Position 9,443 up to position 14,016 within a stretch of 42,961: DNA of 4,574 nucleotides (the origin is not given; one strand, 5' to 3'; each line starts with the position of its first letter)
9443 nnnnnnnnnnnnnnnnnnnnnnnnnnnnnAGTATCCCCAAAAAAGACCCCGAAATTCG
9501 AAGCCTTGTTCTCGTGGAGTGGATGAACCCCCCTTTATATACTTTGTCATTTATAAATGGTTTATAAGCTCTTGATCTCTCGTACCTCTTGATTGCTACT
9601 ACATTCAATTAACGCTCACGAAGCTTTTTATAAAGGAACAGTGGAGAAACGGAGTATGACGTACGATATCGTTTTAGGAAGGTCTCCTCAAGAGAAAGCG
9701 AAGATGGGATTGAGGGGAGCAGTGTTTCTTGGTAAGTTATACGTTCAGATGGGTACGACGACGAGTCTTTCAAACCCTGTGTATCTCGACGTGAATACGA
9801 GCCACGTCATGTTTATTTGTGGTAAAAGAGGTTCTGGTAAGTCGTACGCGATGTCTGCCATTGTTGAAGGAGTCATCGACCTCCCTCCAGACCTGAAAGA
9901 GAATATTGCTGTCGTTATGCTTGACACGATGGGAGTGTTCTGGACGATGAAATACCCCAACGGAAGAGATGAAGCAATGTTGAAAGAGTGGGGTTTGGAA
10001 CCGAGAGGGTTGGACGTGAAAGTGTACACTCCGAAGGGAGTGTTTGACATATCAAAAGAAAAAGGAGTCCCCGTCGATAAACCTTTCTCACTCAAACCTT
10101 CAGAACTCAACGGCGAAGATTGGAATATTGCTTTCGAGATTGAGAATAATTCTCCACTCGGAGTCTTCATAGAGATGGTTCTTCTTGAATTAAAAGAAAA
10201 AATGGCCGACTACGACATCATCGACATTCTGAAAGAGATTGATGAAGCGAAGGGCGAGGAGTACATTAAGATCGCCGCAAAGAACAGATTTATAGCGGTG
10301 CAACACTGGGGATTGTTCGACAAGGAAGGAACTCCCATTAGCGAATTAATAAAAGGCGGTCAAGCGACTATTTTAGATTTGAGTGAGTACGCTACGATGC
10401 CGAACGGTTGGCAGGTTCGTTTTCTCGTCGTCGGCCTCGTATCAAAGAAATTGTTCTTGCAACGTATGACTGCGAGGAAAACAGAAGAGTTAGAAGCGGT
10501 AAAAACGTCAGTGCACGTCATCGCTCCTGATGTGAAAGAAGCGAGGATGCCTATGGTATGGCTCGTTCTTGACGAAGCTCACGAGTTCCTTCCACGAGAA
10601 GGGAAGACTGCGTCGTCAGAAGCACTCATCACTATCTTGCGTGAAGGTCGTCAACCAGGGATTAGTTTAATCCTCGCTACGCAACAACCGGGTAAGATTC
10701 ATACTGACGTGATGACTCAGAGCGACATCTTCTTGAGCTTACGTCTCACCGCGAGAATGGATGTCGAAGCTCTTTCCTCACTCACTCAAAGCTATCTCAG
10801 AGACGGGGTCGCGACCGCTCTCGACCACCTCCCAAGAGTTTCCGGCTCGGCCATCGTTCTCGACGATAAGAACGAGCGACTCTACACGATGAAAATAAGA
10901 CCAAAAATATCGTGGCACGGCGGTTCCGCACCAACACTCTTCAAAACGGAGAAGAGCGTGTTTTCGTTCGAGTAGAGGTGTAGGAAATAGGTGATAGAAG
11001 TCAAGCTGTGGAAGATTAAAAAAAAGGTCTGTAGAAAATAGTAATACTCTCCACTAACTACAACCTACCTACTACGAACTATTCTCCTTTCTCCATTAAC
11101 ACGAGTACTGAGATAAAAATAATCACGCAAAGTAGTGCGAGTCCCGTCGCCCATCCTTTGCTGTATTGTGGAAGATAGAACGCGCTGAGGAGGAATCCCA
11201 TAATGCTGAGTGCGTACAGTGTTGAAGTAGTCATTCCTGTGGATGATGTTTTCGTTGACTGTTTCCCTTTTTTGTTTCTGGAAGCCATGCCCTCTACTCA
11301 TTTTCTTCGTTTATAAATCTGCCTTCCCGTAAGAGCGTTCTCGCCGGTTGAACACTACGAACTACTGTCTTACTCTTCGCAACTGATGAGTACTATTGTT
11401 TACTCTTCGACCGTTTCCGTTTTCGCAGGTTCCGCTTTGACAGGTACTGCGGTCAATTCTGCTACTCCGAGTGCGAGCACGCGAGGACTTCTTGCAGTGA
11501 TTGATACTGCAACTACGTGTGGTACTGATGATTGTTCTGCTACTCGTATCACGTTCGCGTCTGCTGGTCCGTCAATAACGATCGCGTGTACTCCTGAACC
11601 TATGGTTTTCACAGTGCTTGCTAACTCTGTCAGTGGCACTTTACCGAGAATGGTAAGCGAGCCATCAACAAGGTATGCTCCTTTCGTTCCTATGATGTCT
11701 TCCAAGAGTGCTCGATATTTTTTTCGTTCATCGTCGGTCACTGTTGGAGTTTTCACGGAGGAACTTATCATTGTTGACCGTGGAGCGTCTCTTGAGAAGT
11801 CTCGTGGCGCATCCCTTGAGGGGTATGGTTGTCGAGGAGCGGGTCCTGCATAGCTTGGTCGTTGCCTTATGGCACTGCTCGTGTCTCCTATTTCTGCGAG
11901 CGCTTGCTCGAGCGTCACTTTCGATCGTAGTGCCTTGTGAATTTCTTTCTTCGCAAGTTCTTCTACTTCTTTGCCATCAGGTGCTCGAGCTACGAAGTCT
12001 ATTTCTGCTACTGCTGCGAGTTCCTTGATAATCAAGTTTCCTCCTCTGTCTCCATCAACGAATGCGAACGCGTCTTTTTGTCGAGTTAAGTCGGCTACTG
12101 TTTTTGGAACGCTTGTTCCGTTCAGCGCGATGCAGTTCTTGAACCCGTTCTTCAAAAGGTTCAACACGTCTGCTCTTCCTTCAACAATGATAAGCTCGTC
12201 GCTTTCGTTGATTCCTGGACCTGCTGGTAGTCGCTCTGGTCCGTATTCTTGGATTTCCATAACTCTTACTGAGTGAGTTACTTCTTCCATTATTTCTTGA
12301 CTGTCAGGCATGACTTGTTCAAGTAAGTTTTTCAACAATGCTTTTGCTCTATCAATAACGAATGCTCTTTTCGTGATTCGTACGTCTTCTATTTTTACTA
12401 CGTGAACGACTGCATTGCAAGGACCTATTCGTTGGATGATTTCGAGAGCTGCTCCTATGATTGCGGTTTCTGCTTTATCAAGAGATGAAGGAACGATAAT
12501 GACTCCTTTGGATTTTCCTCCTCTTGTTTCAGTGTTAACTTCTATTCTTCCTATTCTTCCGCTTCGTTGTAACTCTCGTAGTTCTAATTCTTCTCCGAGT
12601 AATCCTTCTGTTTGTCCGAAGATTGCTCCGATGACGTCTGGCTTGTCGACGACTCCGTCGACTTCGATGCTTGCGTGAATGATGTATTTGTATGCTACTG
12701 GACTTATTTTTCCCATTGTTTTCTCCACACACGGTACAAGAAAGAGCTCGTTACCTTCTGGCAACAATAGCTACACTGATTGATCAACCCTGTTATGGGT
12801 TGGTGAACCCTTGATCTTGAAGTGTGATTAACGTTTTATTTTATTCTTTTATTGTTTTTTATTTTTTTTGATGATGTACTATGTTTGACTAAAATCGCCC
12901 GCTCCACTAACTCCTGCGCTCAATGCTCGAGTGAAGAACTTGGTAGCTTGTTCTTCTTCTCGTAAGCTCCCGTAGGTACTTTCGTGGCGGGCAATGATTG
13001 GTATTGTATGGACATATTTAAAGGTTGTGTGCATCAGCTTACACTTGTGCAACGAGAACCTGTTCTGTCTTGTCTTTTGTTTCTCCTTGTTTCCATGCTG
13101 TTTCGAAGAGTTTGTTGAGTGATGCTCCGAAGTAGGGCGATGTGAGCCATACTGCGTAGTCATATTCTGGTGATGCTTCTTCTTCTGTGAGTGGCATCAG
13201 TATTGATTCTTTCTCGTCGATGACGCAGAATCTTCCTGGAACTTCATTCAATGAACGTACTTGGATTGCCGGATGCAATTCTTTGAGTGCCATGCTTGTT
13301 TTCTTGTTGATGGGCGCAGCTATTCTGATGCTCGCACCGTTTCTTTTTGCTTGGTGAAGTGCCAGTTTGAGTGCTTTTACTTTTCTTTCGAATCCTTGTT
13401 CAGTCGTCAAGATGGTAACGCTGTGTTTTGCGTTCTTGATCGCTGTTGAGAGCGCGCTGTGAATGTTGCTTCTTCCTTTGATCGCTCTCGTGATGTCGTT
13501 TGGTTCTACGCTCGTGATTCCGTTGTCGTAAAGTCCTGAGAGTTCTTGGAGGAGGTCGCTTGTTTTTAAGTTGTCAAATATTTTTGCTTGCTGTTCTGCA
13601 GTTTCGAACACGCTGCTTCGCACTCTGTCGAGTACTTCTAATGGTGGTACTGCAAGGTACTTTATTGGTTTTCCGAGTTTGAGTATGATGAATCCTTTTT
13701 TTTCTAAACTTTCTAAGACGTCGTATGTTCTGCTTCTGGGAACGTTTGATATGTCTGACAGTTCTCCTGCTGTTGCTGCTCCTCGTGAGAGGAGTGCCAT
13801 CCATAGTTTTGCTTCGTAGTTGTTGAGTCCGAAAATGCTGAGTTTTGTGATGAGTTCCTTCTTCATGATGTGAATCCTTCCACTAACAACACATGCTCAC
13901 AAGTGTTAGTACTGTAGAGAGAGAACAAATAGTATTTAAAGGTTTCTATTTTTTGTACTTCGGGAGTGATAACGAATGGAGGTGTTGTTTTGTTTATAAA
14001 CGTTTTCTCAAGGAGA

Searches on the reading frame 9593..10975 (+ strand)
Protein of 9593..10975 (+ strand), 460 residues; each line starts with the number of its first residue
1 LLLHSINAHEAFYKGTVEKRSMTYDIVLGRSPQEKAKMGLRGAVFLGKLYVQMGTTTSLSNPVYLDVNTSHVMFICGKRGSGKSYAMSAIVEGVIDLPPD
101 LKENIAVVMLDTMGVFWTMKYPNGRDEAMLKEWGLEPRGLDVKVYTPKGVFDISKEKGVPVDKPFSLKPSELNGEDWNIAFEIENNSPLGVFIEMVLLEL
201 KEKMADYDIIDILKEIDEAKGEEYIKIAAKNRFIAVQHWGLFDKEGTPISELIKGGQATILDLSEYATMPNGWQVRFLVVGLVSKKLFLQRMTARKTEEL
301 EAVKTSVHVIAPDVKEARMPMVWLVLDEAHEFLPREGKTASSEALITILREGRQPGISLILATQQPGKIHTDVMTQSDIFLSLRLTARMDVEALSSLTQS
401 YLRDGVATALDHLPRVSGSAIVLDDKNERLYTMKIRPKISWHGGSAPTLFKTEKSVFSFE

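Call 6: search_protein_families(library=pfam, proteins=[window:9593-10975:+])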
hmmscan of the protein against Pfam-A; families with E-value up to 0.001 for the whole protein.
window:9593-10975:+ (460 aa): 3 families
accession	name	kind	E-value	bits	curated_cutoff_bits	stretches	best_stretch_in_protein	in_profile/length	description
PF01935.23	DUF87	-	7e-12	46.3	23.2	1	53-266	3-204/220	Helicase HerA, central domain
PF05707.18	Zot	-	5.4e-05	23.2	20.3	1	298-374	55-136/197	Zonular occludens toxin (Zot)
PF01580.24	FtsK_SpoIIIE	-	0.00014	21.8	24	0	49-92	18-61/221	FtsK/SpoIIIE family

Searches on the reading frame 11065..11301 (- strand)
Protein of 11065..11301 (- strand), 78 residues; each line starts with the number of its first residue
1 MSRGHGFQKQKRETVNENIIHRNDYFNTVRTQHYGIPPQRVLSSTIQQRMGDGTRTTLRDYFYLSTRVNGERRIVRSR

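Call 24: find_encoding_contigs(protein=window:11065-11301:-, flank=1500, max_places=10)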
Protein window:11065-11301:- (78 aa): no gene with exactly this product is on record in the collection.

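Call 37: search_protein_families(library=pfam, max_evalue=0.01, proteins=[window:11079-11288:-])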
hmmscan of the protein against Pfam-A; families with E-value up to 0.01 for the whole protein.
window:11079-11288:- (69 aa): 0 families

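Call 56: find_encoding_contigs(protein=window:11079-11288:-, flank=1200, max_places=10)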
Protein window:11079-11288:- (69 aa): 2 contigs read that carry it; 2 places shown.
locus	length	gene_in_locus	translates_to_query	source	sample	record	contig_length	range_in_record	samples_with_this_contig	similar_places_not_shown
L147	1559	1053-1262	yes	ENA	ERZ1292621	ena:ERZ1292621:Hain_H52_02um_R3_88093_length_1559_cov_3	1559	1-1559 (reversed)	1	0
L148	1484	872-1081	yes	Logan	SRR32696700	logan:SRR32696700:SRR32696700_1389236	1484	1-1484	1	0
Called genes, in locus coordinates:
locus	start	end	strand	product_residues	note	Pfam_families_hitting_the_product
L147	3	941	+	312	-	?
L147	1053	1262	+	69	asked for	-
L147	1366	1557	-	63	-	?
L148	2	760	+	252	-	?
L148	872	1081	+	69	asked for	-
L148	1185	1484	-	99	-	?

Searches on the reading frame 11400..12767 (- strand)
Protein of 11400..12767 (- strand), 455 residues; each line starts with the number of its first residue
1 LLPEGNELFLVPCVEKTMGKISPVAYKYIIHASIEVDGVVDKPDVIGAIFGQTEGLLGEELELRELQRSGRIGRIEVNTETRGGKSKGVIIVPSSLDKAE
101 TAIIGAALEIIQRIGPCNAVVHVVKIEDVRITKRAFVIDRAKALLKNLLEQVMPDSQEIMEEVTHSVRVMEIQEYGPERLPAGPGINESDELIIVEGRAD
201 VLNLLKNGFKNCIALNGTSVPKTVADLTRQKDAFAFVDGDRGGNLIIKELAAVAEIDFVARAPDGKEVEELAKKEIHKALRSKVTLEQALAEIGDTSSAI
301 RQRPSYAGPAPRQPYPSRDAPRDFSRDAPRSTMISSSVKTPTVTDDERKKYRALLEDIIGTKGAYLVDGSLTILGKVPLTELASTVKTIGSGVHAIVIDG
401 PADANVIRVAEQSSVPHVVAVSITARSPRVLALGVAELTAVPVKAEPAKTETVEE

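Call 6: search_protein_families(library=pfam, proteins=[window:11400-12767:-])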
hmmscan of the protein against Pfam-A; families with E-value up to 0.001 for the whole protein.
window:11400-12767:- (455 aa): 3 families
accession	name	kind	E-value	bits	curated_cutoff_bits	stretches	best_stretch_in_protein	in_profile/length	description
PF13662.12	Toprim_4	-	4.6e-08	33.6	25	1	190-252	1-72/85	Toprim domain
PF13155.12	Toprim_2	-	1.2e-07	32.4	22.1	1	193-270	1-86/88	Toprim-like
PF01751.28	Toprim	-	3e-05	24.5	23.1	1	191-263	1-88/96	Toprim domain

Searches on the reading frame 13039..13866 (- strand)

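Call 37: search_protein_families(library=pfam, max_evalue=0.01, proteins=[window:13039-13866:-])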
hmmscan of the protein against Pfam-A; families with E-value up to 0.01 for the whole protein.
window:13039-13866:- (275 aa): 4 families
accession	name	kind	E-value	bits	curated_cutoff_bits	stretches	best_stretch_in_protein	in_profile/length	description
PF01978.25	TrmB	-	8.5e-21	74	25.6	1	9-75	1-67/68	Sugar-specific transcriptional regulator TrmB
PF11495.14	Regulator_TrmB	-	1.6e-07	31.3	22.2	1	128-266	4-137/233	Archaeal transcriptional regulator TrmB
PF24217.1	DUF7436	-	0.003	18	34.2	1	184-262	74-151/153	Family of unknown function (DUF7436)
PF09339.16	HTH_IclR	-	0.0058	16.8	22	0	28-60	16-48/52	IclR helix-turn-helix domain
